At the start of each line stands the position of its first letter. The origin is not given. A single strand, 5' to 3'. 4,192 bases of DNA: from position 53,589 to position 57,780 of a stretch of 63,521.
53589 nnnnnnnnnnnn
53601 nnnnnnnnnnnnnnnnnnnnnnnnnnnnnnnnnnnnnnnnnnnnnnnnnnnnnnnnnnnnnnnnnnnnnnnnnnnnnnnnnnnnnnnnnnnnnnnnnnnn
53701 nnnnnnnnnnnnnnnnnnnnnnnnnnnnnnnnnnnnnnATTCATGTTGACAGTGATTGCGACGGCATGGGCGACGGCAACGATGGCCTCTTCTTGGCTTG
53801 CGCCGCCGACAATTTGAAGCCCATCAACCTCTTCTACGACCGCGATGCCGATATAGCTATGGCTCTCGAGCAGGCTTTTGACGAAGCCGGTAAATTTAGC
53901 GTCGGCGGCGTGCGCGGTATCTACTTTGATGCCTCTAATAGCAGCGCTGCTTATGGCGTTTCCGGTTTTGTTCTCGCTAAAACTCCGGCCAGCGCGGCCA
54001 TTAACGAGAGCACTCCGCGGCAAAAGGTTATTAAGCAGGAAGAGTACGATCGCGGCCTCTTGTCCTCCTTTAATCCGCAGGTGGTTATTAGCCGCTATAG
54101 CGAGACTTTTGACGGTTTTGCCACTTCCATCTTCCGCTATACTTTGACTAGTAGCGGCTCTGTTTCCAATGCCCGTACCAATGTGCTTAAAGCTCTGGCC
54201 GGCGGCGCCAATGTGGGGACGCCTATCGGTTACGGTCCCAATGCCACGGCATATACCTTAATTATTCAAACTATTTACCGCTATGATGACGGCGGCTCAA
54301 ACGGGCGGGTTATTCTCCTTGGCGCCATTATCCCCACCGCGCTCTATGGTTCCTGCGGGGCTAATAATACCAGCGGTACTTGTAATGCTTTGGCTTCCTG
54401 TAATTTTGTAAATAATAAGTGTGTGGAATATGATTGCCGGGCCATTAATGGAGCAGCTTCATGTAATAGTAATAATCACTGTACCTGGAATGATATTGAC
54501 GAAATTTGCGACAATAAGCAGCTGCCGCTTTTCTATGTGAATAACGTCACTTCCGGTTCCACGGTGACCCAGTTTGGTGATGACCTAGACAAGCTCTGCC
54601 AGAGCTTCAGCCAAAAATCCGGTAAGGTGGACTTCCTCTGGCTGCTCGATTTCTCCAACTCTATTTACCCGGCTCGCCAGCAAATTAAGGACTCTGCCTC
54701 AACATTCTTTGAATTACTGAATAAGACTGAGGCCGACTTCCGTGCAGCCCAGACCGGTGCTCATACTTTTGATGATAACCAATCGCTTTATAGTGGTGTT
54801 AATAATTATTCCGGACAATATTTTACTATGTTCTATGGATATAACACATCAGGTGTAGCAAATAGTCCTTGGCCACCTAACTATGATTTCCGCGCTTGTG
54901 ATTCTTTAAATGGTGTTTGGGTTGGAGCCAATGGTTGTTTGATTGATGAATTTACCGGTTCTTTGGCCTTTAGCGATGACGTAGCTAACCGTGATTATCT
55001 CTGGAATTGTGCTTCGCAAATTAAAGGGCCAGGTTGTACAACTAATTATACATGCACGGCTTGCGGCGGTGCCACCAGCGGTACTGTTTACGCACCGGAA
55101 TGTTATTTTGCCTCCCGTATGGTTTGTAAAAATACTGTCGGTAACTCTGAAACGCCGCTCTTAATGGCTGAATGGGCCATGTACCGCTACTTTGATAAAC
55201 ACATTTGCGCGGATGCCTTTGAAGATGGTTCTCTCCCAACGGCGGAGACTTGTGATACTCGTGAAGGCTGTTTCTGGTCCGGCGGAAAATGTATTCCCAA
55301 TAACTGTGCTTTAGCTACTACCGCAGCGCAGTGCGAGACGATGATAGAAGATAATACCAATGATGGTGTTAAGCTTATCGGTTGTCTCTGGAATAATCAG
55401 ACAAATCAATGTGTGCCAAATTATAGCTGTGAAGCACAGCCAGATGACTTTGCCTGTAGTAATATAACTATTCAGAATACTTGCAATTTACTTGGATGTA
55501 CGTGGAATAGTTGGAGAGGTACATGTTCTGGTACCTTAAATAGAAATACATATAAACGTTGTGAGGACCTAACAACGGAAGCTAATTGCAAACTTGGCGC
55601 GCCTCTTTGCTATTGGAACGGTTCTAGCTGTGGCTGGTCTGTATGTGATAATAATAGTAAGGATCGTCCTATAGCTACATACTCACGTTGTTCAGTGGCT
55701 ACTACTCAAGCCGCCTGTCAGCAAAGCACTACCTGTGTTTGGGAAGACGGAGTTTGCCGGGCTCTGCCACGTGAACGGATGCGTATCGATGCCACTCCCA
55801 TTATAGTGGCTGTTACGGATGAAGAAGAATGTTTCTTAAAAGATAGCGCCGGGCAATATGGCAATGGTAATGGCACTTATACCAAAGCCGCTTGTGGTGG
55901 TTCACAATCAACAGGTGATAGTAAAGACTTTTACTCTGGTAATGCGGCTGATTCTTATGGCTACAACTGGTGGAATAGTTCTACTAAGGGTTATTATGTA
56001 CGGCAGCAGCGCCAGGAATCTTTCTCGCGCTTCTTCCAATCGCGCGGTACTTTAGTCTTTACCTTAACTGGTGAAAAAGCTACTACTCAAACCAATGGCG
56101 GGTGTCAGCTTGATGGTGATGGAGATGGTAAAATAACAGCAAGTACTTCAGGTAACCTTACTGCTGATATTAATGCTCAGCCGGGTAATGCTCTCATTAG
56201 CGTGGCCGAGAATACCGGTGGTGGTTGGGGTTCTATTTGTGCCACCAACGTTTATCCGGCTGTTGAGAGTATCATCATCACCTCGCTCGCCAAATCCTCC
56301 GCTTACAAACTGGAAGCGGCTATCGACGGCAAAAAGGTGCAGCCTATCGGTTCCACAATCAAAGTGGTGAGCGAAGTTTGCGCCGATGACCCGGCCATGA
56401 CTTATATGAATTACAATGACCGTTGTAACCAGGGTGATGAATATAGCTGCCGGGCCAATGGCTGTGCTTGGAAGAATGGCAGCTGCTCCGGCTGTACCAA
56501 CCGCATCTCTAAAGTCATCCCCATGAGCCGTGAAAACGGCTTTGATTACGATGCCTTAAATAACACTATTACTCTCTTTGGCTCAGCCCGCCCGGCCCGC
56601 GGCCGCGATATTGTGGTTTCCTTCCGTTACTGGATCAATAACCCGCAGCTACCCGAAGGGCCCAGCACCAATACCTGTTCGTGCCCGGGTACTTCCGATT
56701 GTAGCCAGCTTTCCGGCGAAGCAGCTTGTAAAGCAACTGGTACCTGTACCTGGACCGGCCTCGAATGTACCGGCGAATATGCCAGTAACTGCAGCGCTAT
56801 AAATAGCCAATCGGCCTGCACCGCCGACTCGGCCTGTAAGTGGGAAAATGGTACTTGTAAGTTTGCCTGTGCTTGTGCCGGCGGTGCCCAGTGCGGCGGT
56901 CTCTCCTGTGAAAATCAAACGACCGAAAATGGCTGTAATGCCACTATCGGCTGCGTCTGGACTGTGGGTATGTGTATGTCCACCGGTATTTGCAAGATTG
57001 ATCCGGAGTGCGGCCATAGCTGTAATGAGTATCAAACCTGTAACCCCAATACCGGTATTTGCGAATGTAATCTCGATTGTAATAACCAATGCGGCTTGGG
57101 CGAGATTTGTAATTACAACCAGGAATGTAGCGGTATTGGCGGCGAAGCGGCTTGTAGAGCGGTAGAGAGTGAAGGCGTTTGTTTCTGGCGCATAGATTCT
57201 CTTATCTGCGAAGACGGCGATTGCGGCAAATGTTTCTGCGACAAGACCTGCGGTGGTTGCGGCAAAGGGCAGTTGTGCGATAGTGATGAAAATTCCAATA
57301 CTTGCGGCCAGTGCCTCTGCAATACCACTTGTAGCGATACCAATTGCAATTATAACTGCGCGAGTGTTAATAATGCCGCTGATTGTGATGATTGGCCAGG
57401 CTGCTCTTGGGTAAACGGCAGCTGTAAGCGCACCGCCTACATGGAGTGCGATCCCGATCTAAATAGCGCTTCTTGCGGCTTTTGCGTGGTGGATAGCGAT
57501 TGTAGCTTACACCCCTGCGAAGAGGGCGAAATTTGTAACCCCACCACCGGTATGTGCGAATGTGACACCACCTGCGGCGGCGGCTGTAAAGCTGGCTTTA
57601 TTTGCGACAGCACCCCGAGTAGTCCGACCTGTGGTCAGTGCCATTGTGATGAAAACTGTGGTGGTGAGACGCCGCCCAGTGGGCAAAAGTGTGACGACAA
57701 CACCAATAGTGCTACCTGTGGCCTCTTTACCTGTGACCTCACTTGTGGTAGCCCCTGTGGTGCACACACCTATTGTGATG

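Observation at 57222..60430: About 37 six-Cys tandem units conserved as peptide but diverged at synonymous sites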

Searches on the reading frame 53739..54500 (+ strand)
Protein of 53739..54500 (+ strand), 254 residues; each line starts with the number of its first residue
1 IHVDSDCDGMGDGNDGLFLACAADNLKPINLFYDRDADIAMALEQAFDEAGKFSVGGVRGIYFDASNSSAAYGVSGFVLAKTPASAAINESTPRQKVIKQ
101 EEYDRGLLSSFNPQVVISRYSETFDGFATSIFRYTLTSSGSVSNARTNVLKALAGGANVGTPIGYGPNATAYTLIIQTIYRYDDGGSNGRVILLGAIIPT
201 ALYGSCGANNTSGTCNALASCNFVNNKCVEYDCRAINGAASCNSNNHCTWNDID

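Call 61: search_protein_families(library=pfam, proteins=[window:53739-54500:+], max_evalue=10)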
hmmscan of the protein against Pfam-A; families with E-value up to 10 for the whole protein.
window:53739-54500:+ (254 aa): 1 family
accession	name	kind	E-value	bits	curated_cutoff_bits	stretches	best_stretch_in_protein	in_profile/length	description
PF21232.3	Yme1-like_N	-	0.063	13.3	27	1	99-129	17-45/61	Yme1-like, N-terminal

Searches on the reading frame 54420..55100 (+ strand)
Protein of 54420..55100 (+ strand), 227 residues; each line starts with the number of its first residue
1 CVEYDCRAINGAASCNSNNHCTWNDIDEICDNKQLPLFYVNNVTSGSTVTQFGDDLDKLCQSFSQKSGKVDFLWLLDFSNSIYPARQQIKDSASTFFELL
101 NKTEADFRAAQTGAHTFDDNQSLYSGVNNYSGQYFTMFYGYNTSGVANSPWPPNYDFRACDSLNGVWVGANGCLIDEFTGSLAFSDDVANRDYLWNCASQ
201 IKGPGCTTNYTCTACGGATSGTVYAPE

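Call 61: search_protein_families(library=pfam, proteins=[window:54420-55100:+], max_evalue=10)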
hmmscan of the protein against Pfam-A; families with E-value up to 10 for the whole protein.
window:54420-55100:+ (227 aa): 0 families

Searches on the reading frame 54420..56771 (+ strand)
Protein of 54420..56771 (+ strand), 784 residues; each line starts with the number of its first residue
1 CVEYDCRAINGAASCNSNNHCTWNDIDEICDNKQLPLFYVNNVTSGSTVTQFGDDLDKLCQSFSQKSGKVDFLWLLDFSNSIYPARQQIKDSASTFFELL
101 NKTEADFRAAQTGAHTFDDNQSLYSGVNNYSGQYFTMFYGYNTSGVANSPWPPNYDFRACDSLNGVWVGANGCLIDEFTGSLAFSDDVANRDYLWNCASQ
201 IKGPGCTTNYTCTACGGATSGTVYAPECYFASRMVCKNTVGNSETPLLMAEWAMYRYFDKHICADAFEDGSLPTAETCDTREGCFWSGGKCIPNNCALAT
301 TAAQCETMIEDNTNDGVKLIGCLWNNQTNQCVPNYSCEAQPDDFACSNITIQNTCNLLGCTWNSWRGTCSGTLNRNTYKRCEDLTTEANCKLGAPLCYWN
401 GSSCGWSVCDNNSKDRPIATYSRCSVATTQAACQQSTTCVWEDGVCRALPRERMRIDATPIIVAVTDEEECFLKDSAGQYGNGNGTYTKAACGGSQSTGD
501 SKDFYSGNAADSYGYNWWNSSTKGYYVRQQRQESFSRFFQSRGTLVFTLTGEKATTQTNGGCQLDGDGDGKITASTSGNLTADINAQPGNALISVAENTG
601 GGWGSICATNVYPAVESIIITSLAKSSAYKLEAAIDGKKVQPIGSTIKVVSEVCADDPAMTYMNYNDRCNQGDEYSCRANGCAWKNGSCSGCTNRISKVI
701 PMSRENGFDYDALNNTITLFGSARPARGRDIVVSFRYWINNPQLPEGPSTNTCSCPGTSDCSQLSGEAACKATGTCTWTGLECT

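Call 59: predict_structure(alignment_id=A3)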
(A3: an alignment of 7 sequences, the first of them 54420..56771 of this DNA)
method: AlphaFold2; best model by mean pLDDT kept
length: 784 residues; sequences in the alignment: 7
mean_pLDDT: 35.1   pTM: 0.27
mean pLDDT of the five models: 35.1, 34.0, 33.7, 32.9, 32.7
residues with pLDDT >= 90: 0; 70-90: 0; 50-70: 79; < 50: 705
segments of 3 or more residues with pLDDT < 50: 1-4, 17-20, 32-272, 278-300, 307-322, 329-383, 389-398, 404-427, 432-440, 446-751, 780-784
pLDDT, mean of each block of 10 residues (from residue 1): 46 53 57 39 28 34 32 32 33 37 30 27 29 25 29 24 22 24 25 24 29 31 31 30 31 32 38 48 44 44 48 33 51 35 24 25 29 36 51 45 42 26 46 46 48 33 36 31 33 29 32 27 33 38 36 29 34 34 29 33 37 36 31 29 30 36 35 32 38 34 30 35 32 35 30 54 55 57 29
secondary structure, 60 per line:
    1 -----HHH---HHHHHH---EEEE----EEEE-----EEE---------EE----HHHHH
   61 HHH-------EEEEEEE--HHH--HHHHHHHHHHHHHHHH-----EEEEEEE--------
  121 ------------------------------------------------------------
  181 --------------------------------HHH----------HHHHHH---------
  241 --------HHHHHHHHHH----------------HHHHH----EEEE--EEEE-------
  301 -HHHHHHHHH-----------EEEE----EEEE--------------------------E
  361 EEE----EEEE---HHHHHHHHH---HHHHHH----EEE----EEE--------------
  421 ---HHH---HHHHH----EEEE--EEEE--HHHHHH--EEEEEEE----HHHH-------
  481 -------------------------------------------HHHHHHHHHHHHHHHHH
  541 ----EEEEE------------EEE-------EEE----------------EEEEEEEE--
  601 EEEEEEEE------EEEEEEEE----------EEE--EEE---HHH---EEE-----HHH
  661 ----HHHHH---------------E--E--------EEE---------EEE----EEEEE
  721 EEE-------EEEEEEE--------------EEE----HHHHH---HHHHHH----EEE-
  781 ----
elements in order (helices of 4 or more, strands of 3 or more residues): H12-17 E21-24 E29-32 E38-40 H56-63 E71-77 H85-100 E106-112 H226-231 H249-258 H275-279 E284-287 E290-293 H302-310 E322-325 E330-333 E360-363 E368-371 H375-383 H387-392 E397-399 E404-406 H430-434 E439-442 E445-448 H451-456 E459-465 H470-473 H524-540 E545-549 E562-564 E572-574 E591-598 E601-608 E615-622 E633-635 E638-640 E650-652 H665-669 E697-699 E709-711 E716-723 E731-737 E752-754 H759-763 H767-772 E777-779

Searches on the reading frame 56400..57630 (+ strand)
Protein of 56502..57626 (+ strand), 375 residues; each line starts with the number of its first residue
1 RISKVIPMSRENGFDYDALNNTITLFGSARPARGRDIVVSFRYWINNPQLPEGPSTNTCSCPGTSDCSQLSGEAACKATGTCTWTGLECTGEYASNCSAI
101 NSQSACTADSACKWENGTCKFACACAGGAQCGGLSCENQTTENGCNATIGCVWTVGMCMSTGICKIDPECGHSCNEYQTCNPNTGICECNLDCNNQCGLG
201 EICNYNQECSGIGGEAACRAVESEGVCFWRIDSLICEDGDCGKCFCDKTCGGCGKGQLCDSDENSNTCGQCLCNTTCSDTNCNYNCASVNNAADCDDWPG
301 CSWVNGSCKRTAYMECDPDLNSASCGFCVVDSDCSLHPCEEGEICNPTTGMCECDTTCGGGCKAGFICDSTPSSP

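Call 18: search_protein_families(library=pfam, proteins=[window:56400-57630:+], max_evalue=10)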
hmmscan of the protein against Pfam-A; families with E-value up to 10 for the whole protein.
window:56400-57630:+ (410 aa): 0 families

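Call 43: search_protein_families(library=ncbifam, proteins=[window:56502-57626:+], max_evalue=10)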
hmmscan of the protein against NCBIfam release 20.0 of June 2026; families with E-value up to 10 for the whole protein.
window:56502-57626:+ (375 aa): 1 family
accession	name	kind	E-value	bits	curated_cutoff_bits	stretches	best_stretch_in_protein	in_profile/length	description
NF033765.2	gliding_CglD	equivalog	3.5e-06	25.1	400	1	6-207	924-1116/1124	adventurous gliding motility lipoprotein CglD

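Call 62: find_related_loci(query=window:56502-57626:+, collection=metagenome_contigs, flank=10000)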
Query window:56502-57626:+ (375 aa) in metagenome_contigs; peptide patterns used: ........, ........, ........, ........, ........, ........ (x = any residue, [..] = any of these).
45 stretches matched a pattern; 3 encode a relative of the query (tblastn E <= 1e-3); 3 distinct loci.
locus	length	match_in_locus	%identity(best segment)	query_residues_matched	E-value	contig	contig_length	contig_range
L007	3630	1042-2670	89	1-375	0e+0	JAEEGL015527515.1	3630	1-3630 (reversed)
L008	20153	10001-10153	47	6-53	6e-10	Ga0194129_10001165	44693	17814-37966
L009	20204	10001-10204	40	6-67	3e-9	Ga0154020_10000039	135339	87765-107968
